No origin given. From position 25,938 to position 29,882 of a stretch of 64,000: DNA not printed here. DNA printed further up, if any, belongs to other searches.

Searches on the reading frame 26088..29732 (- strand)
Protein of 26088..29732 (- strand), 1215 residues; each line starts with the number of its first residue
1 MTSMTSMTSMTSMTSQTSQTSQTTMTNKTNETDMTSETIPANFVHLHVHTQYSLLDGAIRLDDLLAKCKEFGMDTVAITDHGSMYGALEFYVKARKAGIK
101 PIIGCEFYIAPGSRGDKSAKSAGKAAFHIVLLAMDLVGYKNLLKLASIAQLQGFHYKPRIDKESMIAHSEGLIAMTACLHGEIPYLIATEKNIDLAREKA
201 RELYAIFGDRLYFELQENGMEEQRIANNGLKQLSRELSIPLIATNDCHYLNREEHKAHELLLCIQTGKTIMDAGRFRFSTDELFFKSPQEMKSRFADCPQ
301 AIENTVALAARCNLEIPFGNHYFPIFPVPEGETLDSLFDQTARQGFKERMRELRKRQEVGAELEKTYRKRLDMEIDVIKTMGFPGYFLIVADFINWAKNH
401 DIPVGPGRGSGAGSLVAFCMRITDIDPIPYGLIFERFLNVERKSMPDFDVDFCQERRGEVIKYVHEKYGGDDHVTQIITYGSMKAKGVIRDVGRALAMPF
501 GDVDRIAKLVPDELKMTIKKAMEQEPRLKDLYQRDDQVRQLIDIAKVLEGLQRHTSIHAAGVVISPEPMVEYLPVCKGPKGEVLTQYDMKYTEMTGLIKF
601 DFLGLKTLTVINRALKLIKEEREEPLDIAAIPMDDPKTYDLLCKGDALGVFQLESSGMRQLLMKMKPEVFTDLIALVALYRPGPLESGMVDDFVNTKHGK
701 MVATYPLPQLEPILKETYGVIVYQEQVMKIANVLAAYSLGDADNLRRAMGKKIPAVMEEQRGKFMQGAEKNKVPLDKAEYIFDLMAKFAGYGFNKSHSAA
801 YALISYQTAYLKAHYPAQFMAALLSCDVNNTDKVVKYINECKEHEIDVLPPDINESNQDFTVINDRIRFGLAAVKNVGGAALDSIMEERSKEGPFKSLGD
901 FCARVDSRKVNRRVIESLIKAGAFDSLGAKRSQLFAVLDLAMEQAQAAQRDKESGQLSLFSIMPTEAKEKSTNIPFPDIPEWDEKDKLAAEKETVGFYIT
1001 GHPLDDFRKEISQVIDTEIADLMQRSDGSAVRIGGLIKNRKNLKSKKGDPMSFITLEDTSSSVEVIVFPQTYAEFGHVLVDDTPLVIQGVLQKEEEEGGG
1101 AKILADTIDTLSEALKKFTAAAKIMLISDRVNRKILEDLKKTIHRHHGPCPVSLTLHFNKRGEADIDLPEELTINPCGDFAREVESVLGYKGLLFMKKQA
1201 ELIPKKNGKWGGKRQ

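Call 83: search_protein_families(library=pfam, proteins=[window:26088-29732:-], max_evalue=0.00001)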
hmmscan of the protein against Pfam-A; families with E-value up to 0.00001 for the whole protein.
window:26088-29732:- (1215 aa): 5 families
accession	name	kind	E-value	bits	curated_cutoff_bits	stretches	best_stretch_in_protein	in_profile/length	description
PF07733.18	DNA_pol3_alpha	-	4.8e-102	341.5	23.9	1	340-604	5-260/260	Bacterial DNA polymerase III alpha NTPase domain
PF17657.6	DNA_pol3_finger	-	5.8e-68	227.9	22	1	607-771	1-165/166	Bacterial DNA polymerase III alpha subunit finger domain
PF02811.25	PHP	-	5.6e-54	183.3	26.4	1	45-217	1-163/164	PHP domain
PF14579.12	HHH_6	-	4.9e-35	120.1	25.6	1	846-934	2-90/90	Helix-hairpin-helix motif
PF01336.31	tRNA_anti-codon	-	2e-08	34.5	27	1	1031-1108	1-72/75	OB-fold nucleic acid binding domain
